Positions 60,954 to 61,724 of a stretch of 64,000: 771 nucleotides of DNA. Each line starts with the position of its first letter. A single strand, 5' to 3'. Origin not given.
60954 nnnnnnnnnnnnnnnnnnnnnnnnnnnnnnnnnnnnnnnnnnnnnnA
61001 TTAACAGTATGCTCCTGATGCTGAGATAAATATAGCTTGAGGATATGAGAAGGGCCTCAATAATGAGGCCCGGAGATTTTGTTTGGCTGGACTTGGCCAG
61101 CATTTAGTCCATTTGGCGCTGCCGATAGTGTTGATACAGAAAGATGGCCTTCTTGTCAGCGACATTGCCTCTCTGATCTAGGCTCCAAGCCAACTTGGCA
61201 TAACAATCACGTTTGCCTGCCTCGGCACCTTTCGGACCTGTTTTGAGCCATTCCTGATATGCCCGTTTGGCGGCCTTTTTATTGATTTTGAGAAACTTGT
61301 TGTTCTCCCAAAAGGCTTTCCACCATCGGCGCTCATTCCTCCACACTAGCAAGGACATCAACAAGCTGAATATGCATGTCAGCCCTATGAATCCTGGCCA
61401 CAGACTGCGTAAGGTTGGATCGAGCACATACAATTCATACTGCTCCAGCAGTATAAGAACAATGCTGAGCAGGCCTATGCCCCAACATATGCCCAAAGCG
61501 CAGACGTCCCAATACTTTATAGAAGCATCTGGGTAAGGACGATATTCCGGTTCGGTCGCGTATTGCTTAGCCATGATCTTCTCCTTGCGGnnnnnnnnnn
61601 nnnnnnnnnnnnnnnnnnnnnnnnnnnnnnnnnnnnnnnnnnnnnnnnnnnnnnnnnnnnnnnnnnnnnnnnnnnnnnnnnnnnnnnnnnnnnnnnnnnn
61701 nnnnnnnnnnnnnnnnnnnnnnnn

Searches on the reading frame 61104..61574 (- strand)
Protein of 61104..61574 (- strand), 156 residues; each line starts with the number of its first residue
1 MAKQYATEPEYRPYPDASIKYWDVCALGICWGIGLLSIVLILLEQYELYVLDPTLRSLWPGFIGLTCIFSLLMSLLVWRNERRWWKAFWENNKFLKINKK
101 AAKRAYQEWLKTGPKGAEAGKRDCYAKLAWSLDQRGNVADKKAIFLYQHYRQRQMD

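Call 13: search_protein_families(library=pfam, proteins=[window:61104-61574:-], max_evalue=0.00001)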
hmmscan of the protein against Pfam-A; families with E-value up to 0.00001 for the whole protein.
window:61104-61574:- (156 aa): 0 families

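Call 57: find_encoding_contigs(protein=window:61104-61574:-, flank=10000, max_places=1)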
Protein window:61104-61574:- (156 aa): 2 contigs read that carry it; 1 place shown.
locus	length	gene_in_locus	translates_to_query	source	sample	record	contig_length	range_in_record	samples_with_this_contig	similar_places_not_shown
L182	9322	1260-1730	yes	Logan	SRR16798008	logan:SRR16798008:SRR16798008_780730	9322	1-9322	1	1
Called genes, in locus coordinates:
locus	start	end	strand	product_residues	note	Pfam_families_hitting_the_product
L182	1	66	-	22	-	?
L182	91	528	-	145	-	-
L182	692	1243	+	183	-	-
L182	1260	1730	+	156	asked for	-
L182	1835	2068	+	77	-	-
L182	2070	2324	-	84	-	-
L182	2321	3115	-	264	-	PF00454:PI3_PI4_kinase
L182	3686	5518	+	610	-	PF00270:DEAD, PF04851:ResIII (faint), PF00271:Helicase_C, PF16124:RecQ_Zn_bind, PF09382:RQC, PF00570:HRDC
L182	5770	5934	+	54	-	-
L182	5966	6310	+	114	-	-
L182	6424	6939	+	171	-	-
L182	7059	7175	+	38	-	-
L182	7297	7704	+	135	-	PF08818:DUF1801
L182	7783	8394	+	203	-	-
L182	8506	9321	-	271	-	?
